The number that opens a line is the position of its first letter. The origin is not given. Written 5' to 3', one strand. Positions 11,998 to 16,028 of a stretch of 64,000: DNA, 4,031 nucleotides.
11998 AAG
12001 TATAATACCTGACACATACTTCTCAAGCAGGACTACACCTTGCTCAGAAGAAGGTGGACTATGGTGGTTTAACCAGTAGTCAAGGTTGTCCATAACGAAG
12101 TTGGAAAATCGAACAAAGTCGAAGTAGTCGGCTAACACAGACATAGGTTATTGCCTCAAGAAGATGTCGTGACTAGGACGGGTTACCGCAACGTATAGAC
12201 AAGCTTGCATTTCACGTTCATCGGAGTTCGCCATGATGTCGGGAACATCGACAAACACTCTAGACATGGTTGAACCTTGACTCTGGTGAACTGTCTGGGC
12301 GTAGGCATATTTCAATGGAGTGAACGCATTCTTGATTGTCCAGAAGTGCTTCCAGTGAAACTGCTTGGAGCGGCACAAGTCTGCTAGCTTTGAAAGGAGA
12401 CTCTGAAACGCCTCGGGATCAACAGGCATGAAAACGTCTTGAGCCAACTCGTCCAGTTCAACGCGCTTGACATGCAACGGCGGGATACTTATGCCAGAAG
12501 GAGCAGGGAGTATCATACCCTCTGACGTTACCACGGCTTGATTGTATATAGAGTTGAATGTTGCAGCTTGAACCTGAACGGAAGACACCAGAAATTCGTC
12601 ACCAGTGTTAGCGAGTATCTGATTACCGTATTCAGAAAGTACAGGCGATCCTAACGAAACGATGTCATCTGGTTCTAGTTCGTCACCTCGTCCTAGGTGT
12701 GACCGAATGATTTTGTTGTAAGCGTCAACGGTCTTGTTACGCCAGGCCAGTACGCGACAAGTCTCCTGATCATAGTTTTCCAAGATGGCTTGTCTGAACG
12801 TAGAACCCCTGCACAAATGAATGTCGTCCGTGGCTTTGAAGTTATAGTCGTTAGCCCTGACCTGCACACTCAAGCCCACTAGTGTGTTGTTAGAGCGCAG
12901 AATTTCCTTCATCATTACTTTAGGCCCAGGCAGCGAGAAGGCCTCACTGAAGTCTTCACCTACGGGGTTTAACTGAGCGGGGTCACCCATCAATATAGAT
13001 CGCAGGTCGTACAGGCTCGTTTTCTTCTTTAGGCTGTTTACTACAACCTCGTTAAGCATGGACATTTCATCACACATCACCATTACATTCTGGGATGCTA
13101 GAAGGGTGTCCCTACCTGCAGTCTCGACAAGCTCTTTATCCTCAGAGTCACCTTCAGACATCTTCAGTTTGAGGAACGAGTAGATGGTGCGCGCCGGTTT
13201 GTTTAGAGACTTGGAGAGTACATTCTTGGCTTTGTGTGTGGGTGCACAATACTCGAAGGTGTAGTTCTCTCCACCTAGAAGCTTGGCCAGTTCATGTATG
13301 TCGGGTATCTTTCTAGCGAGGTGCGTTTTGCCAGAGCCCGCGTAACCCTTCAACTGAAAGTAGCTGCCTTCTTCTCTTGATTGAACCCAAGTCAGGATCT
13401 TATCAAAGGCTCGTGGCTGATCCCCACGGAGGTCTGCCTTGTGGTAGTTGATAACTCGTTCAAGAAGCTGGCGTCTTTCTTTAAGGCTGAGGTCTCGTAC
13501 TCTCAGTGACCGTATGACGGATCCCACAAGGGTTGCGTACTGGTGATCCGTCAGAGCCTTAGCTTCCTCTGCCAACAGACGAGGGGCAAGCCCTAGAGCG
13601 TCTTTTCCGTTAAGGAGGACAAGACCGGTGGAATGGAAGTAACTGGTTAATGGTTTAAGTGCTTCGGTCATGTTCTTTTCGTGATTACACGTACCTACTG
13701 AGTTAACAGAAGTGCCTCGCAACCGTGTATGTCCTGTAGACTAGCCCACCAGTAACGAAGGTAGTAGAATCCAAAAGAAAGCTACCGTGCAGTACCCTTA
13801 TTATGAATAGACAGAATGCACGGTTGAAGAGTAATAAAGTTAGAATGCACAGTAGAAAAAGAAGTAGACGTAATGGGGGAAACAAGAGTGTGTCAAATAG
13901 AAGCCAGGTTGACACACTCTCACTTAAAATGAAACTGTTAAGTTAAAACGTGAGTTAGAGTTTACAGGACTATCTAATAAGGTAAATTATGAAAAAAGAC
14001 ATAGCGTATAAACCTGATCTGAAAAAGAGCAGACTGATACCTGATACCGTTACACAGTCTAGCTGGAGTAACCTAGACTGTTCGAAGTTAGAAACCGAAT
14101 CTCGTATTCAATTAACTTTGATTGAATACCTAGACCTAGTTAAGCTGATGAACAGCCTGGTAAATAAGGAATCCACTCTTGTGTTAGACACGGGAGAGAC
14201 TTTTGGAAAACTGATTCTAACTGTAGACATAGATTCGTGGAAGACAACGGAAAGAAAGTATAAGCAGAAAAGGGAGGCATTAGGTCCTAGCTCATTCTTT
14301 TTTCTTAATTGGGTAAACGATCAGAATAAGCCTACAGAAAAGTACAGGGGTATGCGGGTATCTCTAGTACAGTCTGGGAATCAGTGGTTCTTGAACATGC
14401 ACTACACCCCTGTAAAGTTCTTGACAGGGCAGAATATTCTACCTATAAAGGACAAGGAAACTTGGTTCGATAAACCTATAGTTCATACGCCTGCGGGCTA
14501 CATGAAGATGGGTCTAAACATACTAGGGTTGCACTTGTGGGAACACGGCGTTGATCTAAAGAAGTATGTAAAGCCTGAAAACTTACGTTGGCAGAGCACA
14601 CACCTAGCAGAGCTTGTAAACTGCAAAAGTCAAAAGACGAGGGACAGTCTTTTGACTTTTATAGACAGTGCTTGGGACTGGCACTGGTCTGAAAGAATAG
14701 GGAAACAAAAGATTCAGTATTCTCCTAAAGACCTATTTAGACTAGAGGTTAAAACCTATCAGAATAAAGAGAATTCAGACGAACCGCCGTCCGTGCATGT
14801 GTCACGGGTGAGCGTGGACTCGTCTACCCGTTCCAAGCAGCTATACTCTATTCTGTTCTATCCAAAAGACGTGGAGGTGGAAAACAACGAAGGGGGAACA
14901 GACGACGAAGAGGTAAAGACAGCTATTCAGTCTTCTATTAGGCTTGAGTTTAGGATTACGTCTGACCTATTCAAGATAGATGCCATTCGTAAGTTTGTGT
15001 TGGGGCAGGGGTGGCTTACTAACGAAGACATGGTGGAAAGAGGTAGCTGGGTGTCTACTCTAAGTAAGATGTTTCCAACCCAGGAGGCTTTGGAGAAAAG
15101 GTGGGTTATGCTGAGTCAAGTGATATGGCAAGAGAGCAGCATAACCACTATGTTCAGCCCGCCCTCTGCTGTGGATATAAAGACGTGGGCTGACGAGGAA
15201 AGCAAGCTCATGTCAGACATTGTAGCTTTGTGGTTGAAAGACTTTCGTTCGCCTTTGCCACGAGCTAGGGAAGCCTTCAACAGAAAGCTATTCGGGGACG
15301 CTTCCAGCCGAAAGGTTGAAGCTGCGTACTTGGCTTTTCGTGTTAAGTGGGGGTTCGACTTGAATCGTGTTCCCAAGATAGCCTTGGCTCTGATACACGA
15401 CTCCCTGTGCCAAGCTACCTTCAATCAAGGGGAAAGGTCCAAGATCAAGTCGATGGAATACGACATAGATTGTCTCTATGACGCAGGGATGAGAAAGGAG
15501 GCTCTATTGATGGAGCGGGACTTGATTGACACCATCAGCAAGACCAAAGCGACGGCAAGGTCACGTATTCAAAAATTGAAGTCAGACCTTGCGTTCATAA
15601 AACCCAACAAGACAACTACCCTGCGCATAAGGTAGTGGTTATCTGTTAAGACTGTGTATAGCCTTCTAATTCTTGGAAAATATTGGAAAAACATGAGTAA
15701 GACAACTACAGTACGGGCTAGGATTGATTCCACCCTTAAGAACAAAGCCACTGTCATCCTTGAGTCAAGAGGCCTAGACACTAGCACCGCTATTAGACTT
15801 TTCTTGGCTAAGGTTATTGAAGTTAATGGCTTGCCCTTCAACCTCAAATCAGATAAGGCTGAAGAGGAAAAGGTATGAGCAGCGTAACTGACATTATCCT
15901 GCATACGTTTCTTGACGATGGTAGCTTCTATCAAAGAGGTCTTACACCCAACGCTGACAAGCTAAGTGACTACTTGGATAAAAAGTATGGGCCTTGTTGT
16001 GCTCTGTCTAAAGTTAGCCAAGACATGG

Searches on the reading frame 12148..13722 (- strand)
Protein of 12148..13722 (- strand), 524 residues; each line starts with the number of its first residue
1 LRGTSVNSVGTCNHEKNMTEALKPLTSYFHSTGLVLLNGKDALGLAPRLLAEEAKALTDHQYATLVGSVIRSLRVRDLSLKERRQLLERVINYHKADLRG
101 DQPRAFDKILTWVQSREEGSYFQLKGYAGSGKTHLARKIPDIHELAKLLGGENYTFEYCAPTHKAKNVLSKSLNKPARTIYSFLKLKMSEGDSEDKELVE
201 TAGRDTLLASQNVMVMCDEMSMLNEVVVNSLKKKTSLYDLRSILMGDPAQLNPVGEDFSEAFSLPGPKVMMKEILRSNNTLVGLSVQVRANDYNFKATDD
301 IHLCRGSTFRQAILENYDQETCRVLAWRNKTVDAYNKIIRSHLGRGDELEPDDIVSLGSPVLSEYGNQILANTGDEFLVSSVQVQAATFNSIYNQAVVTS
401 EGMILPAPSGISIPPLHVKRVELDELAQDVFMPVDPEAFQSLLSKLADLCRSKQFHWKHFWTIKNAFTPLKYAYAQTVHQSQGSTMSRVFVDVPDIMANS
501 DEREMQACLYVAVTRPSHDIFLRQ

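Call 14: search_protein_families(library=pfam, proteins=[window:12148-13722:-], max_evalue=0.01)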
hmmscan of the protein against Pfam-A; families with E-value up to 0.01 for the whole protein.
window:12148-13722:- (524 aa): 7 families
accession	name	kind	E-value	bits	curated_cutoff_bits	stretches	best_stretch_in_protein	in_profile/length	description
PF13604.12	AAA_30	-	1e-17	65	27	1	120-291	19-171/191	AAA domain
PF13245.12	AAA_19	-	3.2e-14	53.7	25.1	1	121-255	13-133/134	AAA domain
PF13538.12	UvrD_C_2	-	2.2e-09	37.4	27.4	1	472-518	1-47/52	UvrD-like helicase C-terminal domain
PF05970.20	PIF1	-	1.8e-05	24.9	25.9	1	98-234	2-125/223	PIF1-like helicase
PF13401.12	AAA_22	-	8.6e-05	23.3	27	1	124-252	10-127/130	AAA domain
PF01443.25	Viral_helicase1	-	0.00029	21.1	21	0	125-188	4-55/228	Viral superfamily 1 RNA helicase core domain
PF24883.2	NPHP3_N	-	0.00043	20.9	24.8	1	108-183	11-82/164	Nephrocystin 3, N-terminal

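Call 68: search_dna_similar(query=window:12148-13719:-, collection=phages, mode=protein, max_evalue=1e-10, max_rows=25)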
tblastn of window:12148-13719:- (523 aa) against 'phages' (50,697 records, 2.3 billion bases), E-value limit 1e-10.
Records with a match: 1588; places in all: 1591; records where one place covers at least 80% of the query: 1309.
Best place of each record, by identity: <60% 1588.
By first word of the organism name: Escherichia 655; Klebsiella 173; Vibrio 107; Shigella 85; Acinetobacter 76; Aeromonas 58; Enterobacteria 48; Yersinia 37; Salmonella 36; Enterobacter 34; and 51 more.
By host as written in the record: Escherichia coli 286; - 228; Klebsiella pneumoniae 42; Escherichia coli B 28; Escherichia coli O157:H7 27; Escherichia coli str. K-12 substr. MG1655 22; Shigella sp. 21; Aeromonas salmonicida 20; and 405 more.
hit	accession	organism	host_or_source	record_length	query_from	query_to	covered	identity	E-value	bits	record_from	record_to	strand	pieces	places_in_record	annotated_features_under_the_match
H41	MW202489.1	Bacteriophage sp.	Manatee Spring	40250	94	521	82%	29.9%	2e-42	168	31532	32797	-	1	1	ATP dependent DNA helicase dda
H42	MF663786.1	Bordetella phage vB_BbrM_PHB04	Bordetella bronchiseptica 4715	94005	99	519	80%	29.2%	1e-16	90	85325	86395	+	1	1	ATP-binding protein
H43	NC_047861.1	Bordetella phage vB_BbrM_PHB04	Bordetella bronchiseptica 4715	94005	99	519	80%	29.2%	1e-16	90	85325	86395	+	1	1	Dda-like helicase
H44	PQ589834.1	Citrobacter phage Ursula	Citrobacter braakii CF69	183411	96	521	81%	28.6%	7e-27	121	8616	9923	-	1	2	Dda-like helicase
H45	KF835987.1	Pectobacterium bacteriophage PM2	-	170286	96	520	81%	28.5%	2e-27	123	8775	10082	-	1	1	DNA helicase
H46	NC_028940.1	Pectobacterium bacteriophage PM2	-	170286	96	520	81%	28.5%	2e-27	123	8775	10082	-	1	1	Dda-like helicase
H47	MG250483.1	Aeromonas phage Ah1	Aeromonas hydrophila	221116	77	514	84%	27.6%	1e-17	93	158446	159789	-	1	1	dda: DNA helicase | hypothetical protein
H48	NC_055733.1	Aeromonas phage Ah1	Aeromonas hydrophila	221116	77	514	84%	27.6%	1e-17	93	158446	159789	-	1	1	dda: Dda-like helicase | hypothetical protein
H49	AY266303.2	Aeromonas phage Aeh1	Aeromonas hydrophila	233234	77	514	84%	27.6%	9e-17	90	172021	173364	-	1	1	dda: Dda DNA helicase | hypothetical protein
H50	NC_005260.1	Aeromonas phage Aeh1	Aeromonas hydrophila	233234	77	514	84%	27.6%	9e-17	90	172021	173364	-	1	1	dda: Dda-like helicase | hypothetical protein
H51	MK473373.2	Pseudomonas phage Lana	Pseudomonas sp.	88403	116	523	78%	29.6%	4e-31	134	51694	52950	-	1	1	DNA helicase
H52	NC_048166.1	Pseudomonas phage Lana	Pseudomonas sp.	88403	116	523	78%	29.6%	4e-31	134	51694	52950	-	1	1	DNA helicase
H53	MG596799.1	Pseudomonas phage PMBT3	Pseudomonas grimontii MBTL2-21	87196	121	523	77%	29.9%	2e-31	135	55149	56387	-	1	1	DNA helicase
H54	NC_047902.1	Pseudomonas phage PMBT3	Pseudomonas grimontii MBTL2-21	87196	121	523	77%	29.9%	2e-31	135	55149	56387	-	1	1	exonuclease V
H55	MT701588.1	Klebsiella phage Metamorpho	Klebsiella aerogenes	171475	97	520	81%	28.4%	1e-25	117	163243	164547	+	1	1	DNA helicase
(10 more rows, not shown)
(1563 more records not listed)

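Call 74: get_annotated_region(hit=H41, flank=6000)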
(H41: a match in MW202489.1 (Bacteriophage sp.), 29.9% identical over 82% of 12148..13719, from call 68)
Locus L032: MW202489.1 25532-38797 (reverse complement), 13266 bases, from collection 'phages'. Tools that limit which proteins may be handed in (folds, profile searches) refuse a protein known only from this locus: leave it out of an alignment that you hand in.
description: Bacteriophage sp. isolate ctMlz233, complete genome.
organism: Bacteriophage sp. (NCBI taxid 38018)
taxonomy: Viruses
host: -; source: Manatee Spring; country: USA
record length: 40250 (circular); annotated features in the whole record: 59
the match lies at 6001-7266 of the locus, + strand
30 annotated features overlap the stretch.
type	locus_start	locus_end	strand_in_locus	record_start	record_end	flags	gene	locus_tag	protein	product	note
CDS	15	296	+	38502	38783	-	-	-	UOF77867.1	hypothetical protein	-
CDS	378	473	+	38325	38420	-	-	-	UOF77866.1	hypothetical protein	-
CDS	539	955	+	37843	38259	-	-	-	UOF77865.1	hypothetical protein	-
CDS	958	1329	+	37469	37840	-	-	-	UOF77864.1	hypothetical protein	-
CDS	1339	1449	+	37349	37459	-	-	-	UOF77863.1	hypothetical protein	-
CDS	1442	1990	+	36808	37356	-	-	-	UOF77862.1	hypothetical protein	-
CDS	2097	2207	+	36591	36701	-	-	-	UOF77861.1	hypothetical protein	-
CDS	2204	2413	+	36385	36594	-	-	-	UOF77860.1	hypothetical protein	-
CDS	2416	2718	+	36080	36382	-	-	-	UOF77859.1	hypothetical protein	-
CDS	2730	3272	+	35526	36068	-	-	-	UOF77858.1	hypothetical protein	-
CDS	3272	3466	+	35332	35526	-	-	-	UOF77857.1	hypothetical protein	-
CDS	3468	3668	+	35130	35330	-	-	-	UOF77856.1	hypothetical protein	-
CDS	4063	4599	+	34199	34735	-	-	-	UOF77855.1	hypothetical protein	-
CDS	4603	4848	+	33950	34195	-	-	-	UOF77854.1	hypothetical protein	-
CDS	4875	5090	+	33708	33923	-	-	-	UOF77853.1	ogr/delta-like zinc finger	-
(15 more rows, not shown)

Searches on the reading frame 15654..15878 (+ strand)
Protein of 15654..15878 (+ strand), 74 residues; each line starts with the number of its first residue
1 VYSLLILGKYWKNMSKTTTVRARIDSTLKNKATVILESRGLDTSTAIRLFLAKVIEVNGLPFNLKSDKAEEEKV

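Call 14: search_protein_families(library=pfam, proteins=[window:15654-15878:+], max_evalue=0.01)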
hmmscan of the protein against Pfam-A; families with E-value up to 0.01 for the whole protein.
window:15654-15878:+ (74 aa): 1 family
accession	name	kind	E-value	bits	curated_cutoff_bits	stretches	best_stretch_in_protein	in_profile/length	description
PF04221.18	RelB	-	3.1e-13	49.9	22.4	1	18-72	2-56/82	RelB antitoxin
